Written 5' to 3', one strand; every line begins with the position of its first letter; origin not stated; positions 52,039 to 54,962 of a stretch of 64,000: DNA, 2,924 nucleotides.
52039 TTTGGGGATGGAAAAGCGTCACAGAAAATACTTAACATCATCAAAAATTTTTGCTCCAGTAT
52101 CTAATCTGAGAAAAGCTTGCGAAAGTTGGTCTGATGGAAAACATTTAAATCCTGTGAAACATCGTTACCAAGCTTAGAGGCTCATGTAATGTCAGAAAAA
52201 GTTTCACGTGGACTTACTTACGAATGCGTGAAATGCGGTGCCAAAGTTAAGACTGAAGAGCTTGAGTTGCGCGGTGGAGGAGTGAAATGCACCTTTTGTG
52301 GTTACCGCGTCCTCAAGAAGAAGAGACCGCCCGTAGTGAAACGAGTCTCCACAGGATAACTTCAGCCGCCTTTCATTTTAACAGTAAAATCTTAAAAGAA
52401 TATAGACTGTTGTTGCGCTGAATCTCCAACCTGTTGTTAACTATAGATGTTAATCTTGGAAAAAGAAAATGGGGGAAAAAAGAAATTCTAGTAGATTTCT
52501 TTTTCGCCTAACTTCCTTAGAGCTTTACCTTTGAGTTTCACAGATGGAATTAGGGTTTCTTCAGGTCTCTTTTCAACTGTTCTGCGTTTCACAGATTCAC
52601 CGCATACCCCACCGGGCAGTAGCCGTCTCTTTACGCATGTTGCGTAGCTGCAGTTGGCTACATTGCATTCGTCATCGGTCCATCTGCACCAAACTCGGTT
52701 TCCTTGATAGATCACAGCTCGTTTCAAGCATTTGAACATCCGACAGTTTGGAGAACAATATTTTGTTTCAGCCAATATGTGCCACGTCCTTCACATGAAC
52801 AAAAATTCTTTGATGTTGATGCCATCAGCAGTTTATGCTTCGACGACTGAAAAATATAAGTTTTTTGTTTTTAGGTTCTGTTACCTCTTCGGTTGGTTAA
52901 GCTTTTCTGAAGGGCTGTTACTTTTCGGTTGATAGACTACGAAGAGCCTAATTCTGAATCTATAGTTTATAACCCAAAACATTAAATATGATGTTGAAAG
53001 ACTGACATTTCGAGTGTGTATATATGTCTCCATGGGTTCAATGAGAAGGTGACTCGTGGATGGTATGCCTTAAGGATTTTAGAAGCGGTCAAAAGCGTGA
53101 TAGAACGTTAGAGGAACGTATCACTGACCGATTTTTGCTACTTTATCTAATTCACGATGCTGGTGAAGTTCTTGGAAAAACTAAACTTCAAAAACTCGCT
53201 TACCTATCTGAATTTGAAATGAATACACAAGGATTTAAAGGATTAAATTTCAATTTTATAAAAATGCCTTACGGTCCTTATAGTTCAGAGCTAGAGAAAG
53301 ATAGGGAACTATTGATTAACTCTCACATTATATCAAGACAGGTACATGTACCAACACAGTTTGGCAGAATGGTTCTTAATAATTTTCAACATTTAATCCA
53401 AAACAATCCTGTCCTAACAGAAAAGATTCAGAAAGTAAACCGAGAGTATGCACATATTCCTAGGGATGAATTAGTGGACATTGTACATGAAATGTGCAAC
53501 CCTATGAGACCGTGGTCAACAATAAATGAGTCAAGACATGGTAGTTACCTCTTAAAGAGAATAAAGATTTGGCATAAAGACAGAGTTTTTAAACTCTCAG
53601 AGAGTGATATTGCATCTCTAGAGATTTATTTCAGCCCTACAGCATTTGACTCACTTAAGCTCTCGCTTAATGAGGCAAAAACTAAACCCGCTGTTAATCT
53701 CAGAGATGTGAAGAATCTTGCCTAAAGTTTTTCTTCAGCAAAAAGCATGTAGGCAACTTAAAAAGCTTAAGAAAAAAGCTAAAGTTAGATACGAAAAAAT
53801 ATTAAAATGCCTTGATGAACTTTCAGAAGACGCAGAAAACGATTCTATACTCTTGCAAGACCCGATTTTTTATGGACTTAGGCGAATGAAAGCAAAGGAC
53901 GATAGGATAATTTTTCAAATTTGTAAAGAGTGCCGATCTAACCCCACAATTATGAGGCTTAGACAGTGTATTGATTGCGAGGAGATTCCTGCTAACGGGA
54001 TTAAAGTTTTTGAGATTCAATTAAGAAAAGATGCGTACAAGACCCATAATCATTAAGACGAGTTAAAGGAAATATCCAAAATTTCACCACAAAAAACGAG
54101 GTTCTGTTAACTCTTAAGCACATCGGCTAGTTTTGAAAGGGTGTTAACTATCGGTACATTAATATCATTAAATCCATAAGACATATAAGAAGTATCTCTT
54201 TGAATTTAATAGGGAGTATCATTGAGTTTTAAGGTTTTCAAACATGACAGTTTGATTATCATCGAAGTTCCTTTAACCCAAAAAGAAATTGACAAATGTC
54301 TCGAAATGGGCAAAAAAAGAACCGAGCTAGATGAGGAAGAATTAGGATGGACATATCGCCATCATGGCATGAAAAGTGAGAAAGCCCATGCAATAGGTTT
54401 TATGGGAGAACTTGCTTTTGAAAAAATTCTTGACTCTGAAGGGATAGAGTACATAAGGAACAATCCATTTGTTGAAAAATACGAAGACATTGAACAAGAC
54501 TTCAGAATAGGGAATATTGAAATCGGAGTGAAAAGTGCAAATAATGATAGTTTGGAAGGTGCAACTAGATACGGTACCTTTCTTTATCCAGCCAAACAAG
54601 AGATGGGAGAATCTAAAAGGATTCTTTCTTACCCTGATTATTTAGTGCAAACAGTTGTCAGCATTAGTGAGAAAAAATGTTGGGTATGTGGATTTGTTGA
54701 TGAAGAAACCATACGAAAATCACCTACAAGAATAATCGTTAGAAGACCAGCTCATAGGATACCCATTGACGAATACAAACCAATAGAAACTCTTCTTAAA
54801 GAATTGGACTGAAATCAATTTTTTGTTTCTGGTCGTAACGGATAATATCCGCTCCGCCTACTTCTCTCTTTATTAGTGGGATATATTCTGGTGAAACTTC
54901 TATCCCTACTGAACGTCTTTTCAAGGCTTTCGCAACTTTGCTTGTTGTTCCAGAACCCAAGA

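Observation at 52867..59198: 6.3-kb cargo transposon-like element with perfect 62-bp terminal inverted repeats, GTTTTT target duplication, and a defence-gene payload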

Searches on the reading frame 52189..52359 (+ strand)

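Call 6: search_protein_families(library=pfam, proteins=[window:52189-52359:+], max_evalue=0.01)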
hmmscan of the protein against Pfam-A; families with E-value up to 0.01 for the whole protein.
window:52189-52359:+ (56 aa): 5 families
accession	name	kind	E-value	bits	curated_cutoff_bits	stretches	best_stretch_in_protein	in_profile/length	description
PF03604.18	Zn_ribbon_RPAB4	-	2.6e-06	27.4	24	1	11-46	1-32/32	DNA directed RNA polymerase, 7 kDa subunit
PF23455.1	DUF7129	-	0.00013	22.1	30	1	8-38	10-34/45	Domain of unknown function (DUF7129)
PF24461.1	DUF7576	-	0.0014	18.8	27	0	2-24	9-31/60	Family of unknown function (DUF7576)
PF13240.11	Zn_Ribbon_1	-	0.0033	17.6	25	0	13-23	2-12/23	zinc-ribbon domain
PF13248.11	Zn_ribbon_3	-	0.0058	16.5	27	0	10-22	2-14/26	zinc-ribbon domain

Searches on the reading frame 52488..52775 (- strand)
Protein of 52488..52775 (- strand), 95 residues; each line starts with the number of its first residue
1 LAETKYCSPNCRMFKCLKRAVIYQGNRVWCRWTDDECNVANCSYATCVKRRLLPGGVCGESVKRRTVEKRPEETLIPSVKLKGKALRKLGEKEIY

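Call 6: search_protein_families(library=pfam, proteins=[window:52488-52775:-], max_evalue=0.01)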
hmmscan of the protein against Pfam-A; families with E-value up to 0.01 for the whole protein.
window:52488-52775:- (95 aa): 0 families

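Call 9: search_protein_families(library=ncbifam, proteins=[window:52488-52775:-], max_evalue=0.01)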
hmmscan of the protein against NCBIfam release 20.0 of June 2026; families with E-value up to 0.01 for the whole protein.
window:52488-52775:- (95 aa): 0 families

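Call 21: find_encoding_contigs(protein=window:52488-52775:-, flank=8000, max_places=10)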
Protein window:52488-52775:- (95 aa): no gene with exactly this product is on record in the collection.

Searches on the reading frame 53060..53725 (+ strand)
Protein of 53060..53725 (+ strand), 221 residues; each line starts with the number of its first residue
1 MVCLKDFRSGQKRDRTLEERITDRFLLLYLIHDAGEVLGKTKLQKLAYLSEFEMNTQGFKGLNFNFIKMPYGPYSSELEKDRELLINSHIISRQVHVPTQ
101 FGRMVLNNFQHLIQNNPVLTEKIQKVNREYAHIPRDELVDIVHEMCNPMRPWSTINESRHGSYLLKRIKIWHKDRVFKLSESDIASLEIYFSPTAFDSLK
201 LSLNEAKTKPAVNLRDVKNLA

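Call 6: search_protein_families(library=pfam, proteins=[window:53060-53725:+], max_evalue=0.01)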
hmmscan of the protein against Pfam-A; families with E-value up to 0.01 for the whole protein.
window:53060-53725:+ (221 aa): 1 family
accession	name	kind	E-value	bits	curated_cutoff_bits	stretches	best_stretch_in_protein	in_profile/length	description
PF13274.11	SocA_Panacea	-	3.7e-05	25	25.7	1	43-145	1-109/113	Antitoxin SocA-like, Panacea domain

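Call 9: search_protein_families(library=ncbifam, proteins=[window:53060-53725:+], max_evalue=0.01)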
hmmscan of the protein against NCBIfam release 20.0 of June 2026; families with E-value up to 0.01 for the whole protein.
window:53060-53725:+ (221 aa): 1 family
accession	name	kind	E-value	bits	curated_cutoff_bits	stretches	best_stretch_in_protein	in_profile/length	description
NF048014.1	antitoxin_DarG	equivalog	0.00093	18.6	250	1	31-93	180-237/338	type II toxin-antitoxin system antitoxin DNA ADP-ribosyl glycohydrolase DarG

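Call 35: search_protein_families(library=padloc, proteins=[window:53060-53725:+], max_evalue=0.001)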
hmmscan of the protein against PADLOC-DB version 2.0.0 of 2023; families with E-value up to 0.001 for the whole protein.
window:53060-53725:+ (221 aa): 2 families
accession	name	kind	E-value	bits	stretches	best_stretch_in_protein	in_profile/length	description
PDLC04505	PDC-M19A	-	5e-11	40.6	1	24-164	5-135/294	-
PDLC02990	DarG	-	3.6e-07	28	1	22-185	163-319/329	-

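Call 36: search_protein_families(library=phrogs, proteins=[window:53060-53725:+], max_evalue=0.001)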
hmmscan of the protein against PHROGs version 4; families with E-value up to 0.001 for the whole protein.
window:53060-53725:+ (221 aa): 3 families
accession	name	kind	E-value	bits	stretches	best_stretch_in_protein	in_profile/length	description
phrog_14939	-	unknown function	9.5e-09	35.9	1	19-138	2-124/313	-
phrog_24871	-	unknown function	1.1e-05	26.3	1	20-135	33-147/159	-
phrog_1281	-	unknown function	2.4e-05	25.1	1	29-169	16-147/195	-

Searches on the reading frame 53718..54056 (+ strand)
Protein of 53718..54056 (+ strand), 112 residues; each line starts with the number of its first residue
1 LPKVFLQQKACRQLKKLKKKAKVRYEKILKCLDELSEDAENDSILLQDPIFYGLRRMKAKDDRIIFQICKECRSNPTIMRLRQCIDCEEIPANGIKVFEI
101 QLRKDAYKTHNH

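Call 6: search_protein_families(library=pfam, proteins=[window:53718-54056:+], max_evalue=0.01)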
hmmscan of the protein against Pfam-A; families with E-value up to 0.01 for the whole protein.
window:53718-54056:+ (112 aa): 1 family
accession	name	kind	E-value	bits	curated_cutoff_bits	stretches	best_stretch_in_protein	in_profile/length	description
PF00763.28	THF_DHG_CYH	-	0.0063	17.2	32.8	0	15-56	60-101/115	Tetrahydrofolate dehydrogenase/cyclohydrolase, catalytic domain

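Call 9: search_protein_families(library=ncbifam, proteins=[window:53718-54056:+], max_evalue=0.01)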
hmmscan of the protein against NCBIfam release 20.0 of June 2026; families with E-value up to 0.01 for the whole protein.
window:53718-54056:+ (112 aa): 0 families

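Call 35: search_protein_families(library=padloc, proteins=[window:53718-54056:+], max_evalue=0.001)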
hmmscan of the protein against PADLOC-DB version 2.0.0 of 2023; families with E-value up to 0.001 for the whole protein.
window:53718-54056:+ (112 aa): 0 families

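Call 36: search_protein_families(library=phrogs, proteins=[window:53718-54056:+], max_evalue=0.001)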
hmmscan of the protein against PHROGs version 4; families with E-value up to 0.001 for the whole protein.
window:53718-54056:+ (112 aa): 1 family
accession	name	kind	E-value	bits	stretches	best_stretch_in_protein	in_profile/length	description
phrog_1213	-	moron, auxiliary metabolic gene and host takeover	0.00022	22.7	1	3-70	4-70/88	RelE-like toxin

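Call 90: search_solved_structures(query=window:53718-54056:+, max_evalue=1)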
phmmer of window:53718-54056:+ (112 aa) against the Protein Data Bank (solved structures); distinct sequences matched with E-value up to 1: 4.
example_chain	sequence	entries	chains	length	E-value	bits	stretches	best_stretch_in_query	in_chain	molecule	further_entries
6een_D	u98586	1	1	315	6e-06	29.4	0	24-86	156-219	Designer Pentatricopeptide Protein dPPR10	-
9fxk_A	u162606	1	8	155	0.65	13.2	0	6-41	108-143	Transcriptional repressor NrdR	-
9gex_A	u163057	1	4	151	0.8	12.9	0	6-41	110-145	Transcriptional repressor NrdR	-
9fzf_A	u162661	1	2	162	0.88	12.8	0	6-49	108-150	Transcriptional repressor NrdR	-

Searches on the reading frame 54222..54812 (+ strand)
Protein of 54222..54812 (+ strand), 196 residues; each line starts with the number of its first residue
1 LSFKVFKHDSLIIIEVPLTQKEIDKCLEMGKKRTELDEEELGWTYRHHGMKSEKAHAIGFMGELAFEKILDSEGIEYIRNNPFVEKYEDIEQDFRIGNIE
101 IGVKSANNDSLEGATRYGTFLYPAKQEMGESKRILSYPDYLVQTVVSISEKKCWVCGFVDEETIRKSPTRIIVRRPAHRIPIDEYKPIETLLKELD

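Call 6: search_protein_families(library=pfam, proteins=[window:54222-54812:+], max_evalue=0.01)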
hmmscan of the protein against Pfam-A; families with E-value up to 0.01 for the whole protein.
window:54222-54812:+ (196 aa): 0 families

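Call 9: search_protein_families(library=ncbifam, proteins=[window:54222-54812:+], max_evalue=0.01)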
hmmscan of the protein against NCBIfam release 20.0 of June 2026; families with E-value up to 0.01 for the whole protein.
window:54222-54812:+ (196 aa): 0 families

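Call 35: search_protein_families(library=padloc, proteins=[window:54222-54812:+], max_evalue=0.001)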
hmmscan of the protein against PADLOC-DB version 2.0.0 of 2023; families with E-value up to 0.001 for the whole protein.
window:54222-54812:+ (196 aa): 0 families

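Call 36: search_protein_families(library=phrogs, proteins=[window:54222-54812:+], max_evalue=0.001)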
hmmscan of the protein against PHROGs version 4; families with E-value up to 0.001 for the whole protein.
window:54222-54812:+ (196 aa): 0 families

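Call 58: find_homologous_proteins(query=window:54222-54812:+, max_evalue=0.001)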
Query window:54222-54812:+ (196 aa): 26 proteins with E <= 0.001 among 169 candidates.
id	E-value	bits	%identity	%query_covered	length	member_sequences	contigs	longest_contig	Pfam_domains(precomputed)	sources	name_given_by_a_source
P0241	3.9e-127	440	100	100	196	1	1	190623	-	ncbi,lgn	-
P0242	9.3e-90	318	69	99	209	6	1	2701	-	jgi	-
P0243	2.9e-89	316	72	98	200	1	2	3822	-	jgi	-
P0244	2.1e-87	310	67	99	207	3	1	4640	-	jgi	-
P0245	1.8e-85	304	68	98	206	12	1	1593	-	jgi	jgi:hypothetical protein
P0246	3.6e-84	299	69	97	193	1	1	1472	-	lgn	-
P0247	8.7e-83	295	66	99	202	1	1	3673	-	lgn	-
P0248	9.6e-83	295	65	98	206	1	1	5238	-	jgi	jgi:hypothetical protein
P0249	2.1e-82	294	64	98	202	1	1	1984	-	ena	-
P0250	3.2e-82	293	62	99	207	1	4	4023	-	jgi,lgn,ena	-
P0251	3.8e-79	283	64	98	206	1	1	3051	-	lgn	-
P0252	3.0e-74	267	61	98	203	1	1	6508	-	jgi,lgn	-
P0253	5.1e-73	263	60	97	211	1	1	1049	-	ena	-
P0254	1.2e-72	262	60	98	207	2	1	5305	-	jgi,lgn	-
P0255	2.1e-72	261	58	99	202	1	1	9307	-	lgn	-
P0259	6.4e-71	256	62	95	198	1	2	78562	-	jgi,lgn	-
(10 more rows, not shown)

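Call 60: find_encoding_contigs(protein=P0241, flank=10000, max_places=4)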
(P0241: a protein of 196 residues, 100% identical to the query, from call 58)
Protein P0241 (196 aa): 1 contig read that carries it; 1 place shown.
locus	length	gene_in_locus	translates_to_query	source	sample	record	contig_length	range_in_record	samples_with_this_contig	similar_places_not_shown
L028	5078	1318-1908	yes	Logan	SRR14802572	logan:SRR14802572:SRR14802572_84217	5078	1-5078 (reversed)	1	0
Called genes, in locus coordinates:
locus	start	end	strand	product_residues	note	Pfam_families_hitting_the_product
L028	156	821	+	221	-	PF13274:SocA_Panacea (faint)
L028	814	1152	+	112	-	-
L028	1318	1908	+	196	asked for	-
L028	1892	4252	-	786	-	PF02195:ParB_N (weak), PF01555:N6_N4_Mtase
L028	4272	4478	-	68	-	PF04014:MazE_antitoxin (weak)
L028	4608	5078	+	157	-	?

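Call 63: find_encoding_contigs(protein=P0259, flank=8000, max_places=2)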
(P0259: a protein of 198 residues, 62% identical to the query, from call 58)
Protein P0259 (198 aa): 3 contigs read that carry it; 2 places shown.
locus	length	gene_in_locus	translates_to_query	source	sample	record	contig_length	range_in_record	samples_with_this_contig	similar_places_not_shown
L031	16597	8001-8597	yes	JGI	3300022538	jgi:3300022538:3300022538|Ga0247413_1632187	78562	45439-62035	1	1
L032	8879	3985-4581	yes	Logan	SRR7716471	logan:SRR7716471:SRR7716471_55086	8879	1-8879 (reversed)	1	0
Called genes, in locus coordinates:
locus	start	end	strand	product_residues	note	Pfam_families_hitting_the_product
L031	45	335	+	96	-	-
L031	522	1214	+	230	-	PF03167:UDG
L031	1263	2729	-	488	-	PF11074:DUF2779, PF13482:RNase_H_2 (weak)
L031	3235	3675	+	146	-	PF04033:DUF365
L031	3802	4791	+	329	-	-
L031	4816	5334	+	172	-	-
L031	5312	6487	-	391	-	PF01555:N6_N4_Mtase, PF01170:UPF0020 (faint)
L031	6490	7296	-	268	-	PF01555:N6_N4_Mtase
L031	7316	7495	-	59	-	PF09274:ParG (faint)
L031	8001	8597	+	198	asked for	-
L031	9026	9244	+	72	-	-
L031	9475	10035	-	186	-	-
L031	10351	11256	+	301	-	-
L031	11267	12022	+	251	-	PF18754:Nmad3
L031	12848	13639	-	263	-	-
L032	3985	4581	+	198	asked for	-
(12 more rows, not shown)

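Call 66: predict_structure(alignment_id=A4)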
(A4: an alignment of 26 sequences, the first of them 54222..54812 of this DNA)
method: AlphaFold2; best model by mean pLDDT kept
length: 196 residues; sequences in the alignment: 26
mean_pLDDT: 93.0   pTM: 0.90
mean pLDDT of the five models: 93.0, 91.7, 91.7, 91.5, 91.5
residues with pLDDT >= 90: 162; 70-90: 25; 50-70: 9; < 50: 0
segments of 3 or more residues with pLDDT < 50: none
pLDDT, mean of each block of 10 residues (from residue 1): 91 98 98 94 79 95 98 96 91 95 97 96 83 79 98 98 96 90 97 90
secondary structure, 60 per line:
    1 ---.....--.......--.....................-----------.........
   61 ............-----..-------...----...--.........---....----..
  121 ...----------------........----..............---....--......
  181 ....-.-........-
elements in order: E4-8 E11-17 H20-40 H52-72 E94-96 E99-107 H111-114 E119-123 E140-147 E152-160 H161-165 E169-172 E175-181 H188-195

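Call 68: fold_search(model_id=the predicted structure, library=pdb)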
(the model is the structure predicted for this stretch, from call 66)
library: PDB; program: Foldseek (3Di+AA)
matches with E <= 10: 362; with E <= 0.001: 0
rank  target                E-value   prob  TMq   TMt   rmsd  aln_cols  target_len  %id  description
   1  8rpx_C                3.9e-03  0.98  0.40  0.48   8.0       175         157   12  NhoI restriction endonuclease in complex with quadruply methylated DNA target (released 2024-07-17)
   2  8q5n_A                6.2e-03  0.98  0.42  0.51   7.1       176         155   13  Apo form of restriction endonuclease NhoI. (released 2024-07-17)
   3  8rpx_A                7.5e-03  0.96  0.40  0.48   8.3       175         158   12  NhoI restriction endonuclease in complex with quadruply methylated DNA target (released 2024-07-17)
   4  8q5n_B                1.4e-02  0.92  0.40  0.49   8.3       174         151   14  Apo form of restriction endonuclease NhoI. (released 2024-07-17)
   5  8q5m_C                1.6e-02  0.41  0.21  0.26  10.3       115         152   15  N-terminal domain of restriction endonuclease Eco15I in the absence of DNA. (released 2024-07-17)
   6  8rpx_B                1.9e-02  0.90  0.40  0.48   8.3       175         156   12  NhoI restriction endonuclease in complex with quadruply methylated DNA target (released 2024-07-17)
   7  6ltd_B                6.4e-02  0.06  0.15  0.05  19.9       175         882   14  Crystal Structure of Nonribosomal peptide synthetases (NRPS), FmoA3 (S1046A)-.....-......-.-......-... bound form (released 2021-03-10)
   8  4tkd_C                6.8e-02  0.77  0.37  0.52   5.0       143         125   14  Sulfolobus solfataricus HJC mutants (released 2015-08-12)
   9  6lta                  8.8e-02  0.08  0.17  0.05  17.7       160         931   12  Crystal Structure of Nonribosomal peptide synthetases (NRPS), FmoA3 (S1046A) (released 2021-02-24)
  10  6ltb                  1.0e-01  0.06  0.16  0.05  19.6       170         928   15  Crystal Structure of Nonribosomal peptide synthetases (NRPS), FmoA3 (S1046A)-AMPPNP bound form (released 2021-02-24)
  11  2c5s                  1.1e-01  0.04  0.14  0.08  15.9       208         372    8  Crystal structure of Bacillus anthracis ThiI, a tRNA-modifying enzyme containing the predicted RNA-binding THUMP domain (released 2005-11-30)
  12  5zyt_B                1.6e-01  0.11  0.21  0.20  14.1       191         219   13  Crystal structure of human MGME1 with 3' overhang double strand DNA3 (released 2018-09-19)
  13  1w26_A                1.8e-01  0.08  0.22  0.11  35.7       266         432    8  Trigger Factor in Complex with the Ribosome forms a Molecular Cradle for Nascent Proteins (released 2004-09-02)
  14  8xa9_B                2.1e-01  0.10  0.22  0.20  14.3       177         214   11  Human MGME1 in complex with 5'-overhang DNA (released 2024-03-20)
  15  6wao_B                2.3e-01  0.06  0.18  0.11  14.3       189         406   11  Crystal structure of Arabidopsis thaliana isochorismoyl-glutamate A pyruvoyl-glutamate lyase in complex with (2-(3-car (released 2021-08-04)
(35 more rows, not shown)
